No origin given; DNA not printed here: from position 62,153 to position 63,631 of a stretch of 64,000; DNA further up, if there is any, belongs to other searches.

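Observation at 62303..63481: Orphan Card1/Can2-like CARF-nuclease with no CRISPR-Cas in view and a variant catalytic motif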

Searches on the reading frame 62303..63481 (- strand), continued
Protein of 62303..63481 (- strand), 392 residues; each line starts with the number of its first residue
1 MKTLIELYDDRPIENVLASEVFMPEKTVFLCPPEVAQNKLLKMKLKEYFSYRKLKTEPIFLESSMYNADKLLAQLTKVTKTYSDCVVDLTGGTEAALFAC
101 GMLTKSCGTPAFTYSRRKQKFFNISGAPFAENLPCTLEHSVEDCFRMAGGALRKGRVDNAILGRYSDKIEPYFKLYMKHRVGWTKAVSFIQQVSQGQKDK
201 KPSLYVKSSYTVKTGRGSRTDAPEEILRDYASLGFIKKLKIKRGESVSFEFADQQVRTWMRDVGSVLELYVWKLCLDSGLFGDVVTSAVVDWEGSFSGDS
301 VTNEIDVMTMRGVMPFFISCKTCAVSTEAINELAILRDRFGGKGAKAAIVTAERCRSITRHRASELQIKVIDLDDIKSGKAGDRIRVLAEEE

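Call 79: find_encoding_contigs(protein=P0200, flank=10000, max_places=1)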
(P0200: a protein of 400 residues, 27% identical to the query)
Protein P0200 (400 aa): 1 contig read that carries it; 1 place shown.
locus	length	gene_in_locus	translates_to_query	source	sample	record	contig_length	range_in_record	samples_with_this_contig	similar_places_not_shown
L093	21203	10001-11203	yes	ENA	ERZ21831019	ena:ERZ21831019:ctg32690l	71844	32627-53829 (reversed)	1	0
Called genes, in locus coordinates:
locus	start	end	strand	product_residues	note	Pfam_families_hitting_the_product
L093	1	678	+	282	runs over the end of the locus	PF03446:NAD_binding_2, PF14833:NAD_binding_11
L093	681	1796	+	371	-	PF07005:SBD_N, PF17042:NBD_C (weak)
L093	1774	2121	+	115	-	PF17042:NBD_C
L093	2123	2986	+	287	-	PF01116:F_bP_aldolase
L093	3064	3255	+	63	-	-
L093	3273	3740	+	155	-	PF04199:Cyclase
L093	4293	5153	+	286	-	-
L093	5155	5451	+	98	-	-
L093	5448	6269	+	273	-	-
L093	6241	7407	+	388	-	PF13401:AAA_22 (faint), PF05496:RuvB_N (faint), PF00004:AAA, PF17866:AAA_lid_6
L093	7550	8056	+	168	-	-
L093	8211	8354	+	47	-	-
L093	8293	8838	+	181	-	-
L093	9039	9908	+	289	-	-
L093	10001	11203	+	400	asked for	PF09002:Card1_endonuc (weak)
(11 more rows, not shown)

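Call 80: find_encoding_contigs(protein=P0400, flank=10000, max_places=1)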
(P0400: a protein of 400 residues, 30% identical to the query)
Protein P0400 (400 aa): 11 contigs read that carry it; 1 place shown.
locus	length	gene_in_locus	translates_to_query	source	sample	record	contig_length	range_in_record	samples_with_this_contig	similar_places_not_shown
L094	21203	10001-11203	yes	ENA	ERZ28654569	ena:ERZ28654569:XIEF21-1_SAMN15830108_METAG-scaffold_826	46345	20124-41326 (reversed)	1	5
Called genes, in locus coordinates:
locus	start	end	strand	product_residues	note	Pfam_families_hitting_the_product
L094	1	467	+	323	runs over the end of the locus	PF14286:DHHW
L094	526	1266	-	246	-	PF12833:HTH_18, PF00165:HTH_AraC (weak)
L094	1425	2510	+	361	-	PF22244:GCE_fung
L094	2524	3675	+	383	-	PF09587:PGA_cap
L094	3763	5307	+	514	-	PF00933:Glyco_hydro_3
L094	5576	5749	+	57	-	-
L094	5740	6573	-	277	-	PF02311:AraC_binding, PF07883:Cupin_2 (weak), PF12833:HTH_18, PF00165:HTH_AraC (faint)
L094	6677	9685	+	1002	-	PF01074:Glyco_hydro_38N, PF09261:Alpha-mann_mid, PF07748:Glyco_hydro_38C, PF17677:Glyco_hydro38C2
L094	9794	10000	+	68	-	PF07866:DUF1653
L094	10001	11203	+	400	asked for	PF09002:Card1_endonuc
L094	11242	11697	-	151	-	PF00075:RNase_H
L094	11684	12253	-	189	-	PF04542:Sigma70_r2, PF04545:Sigma70_r4, PF01381:HTH_3 (weak)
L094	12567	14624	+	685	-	PF02378:PTS_EIIC, PF00367:PTS_EIIB, PF00358:PTS_EIIA_1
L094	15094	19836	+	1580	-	PF05593:RHS_repeat (weak), PF25023:TEN_YD-shell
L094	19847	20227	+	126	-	-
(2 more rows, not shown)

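Call 81: find_encoding_contigs(protein=P0457, flank=10000, max_places=1)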
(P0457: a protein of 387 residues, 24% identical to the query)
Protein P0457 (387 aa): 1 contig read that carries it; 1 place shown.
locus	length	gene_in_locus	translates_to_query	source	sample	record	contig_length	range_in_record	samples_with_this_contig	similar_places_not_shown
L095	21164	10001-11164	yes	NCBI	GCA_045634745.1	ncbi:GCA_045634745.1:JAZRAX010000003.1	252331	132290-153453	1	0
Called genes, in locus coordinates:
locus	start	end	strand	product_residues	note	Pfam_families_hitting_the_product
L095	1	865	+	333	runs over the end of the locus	PF01633:Choline_kinase (faint), PF01636:APH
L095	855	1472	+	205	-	PF00583:Acetyltransf_1, PF13508:Acetyltransf_7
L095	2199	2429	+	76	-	-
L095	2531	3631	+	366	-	PF00083:Sugar_tr (weak)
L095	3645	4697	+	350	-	PF20275:CTD10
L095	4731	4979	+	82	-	PF20293:MC6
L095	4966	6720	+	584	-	PF10088:DUF2326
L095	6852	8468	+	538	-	PF00239:Resolvase, PF07508:Recombinase, PF13408:Zn_ribbon_recom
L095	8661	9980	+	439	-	PF01554:MatE, PF03023:MurJ, PF01554:MatE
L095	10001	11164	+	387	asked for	-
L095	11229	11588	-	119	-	PF00072:Response_reg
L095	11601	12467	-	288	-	PF13690:CheX (faint)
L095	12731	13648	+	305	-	PF01070:FMN_dh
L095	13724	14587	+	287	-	PF01261:AP_endonuc_2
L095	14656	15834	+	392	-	PF00155:Aminotran_1_2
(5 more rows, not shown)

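Call 82: find_encoding_contigs(protein=P0467, flank=10000, max_places=1)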
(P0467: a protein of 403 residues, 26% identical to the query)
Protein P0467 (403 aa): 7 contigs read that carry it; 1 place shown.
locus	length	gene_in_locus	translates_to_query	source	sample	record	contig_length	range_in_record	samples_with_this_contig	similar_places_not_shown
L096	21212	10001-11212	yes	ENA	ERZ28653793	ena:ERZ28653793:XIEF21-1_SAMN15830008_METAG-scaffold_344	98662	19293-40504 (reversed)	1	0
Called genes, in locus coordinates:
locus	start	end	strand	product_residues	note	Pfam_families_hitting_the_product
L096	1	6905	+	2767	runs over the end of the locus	PF13205:Big_5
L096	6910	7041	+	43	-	-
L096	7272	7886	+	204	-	PF06161:DUF975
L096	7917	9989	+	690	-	-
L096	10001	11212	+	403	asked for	PF09002:Card1_endonuc (weak)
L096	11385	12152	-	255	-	PF01048:PNP_UDP_1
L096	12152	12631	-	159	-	PF00293:NUDIX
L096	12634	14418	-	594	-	PF00664:ABC_membrane, PF00005:ABC_tran, PF02463:SMC_N (faint)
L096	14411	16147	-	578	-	PF00664:ABC_membrane, PF00005:ABC_tran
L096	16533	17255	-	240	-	PF02146:SIR2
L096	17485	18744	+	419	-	PF00465:Fe-ADH (weak), PF13685:Fe-ADH_2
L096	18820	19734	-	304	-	PF00294:PfkB, PF08543:Phos_pyr_kin (weak)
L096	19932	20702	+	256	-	PF04542:Sigma70_r2, PF04539:Sigma70_r3 (weak), PF08281:Sigma70_r4_2 (faint), PF04545:Sigma70_r4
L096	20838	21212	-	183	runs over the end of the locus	PF00156:Pribosyltran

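Call 87: find_related_loci(query=A7, collection=metagenome_contigs, flank=10000)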
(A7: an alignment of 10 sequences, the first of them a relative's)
Query A7 (400 aa) in metagenome_contigs; peptide patterns used: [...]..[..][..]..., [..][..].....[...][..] (x = any residue, [..] = any of these).
401 stretches matched a pattern; 105 encode a relative of the query (tblastn E <= 1e-3); the best 80 are kept; 80 distinct loci.
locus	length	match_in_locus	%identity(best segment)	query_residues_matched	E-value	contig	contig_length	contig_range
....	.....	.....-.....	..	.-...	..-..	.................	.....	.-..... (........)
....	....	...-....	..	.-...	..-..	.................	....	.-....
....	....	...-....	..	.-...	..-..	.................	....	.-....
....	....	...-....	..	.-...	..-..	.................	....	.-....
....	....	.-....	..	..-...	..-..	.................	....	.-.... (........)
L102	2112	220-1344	25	2-376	4e-37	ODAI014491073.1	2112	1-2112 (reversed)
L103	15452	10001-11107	27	1-375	3e-36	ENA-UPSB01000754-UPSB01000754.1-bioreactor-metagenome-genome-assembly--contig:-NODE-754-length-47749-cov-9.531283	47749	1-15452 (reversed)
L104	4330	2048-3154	27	1-375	3e-36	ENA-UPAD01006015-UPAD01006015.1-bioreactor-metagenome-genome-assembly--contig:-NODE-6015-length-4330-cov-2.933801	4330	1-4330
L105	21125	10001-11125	26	2-376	1e-35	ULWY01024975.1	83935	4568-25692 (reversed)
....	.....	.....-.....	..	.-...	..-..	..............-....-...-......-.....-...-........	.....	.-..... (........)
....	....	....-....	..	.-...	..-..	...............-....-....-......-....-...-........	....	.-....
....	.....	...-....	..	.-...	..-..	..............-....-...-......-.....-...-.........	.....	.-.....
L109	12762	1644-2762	26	4-376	1e-34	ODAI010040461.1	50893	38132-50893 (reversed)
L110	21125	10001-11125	25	2-376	2e-34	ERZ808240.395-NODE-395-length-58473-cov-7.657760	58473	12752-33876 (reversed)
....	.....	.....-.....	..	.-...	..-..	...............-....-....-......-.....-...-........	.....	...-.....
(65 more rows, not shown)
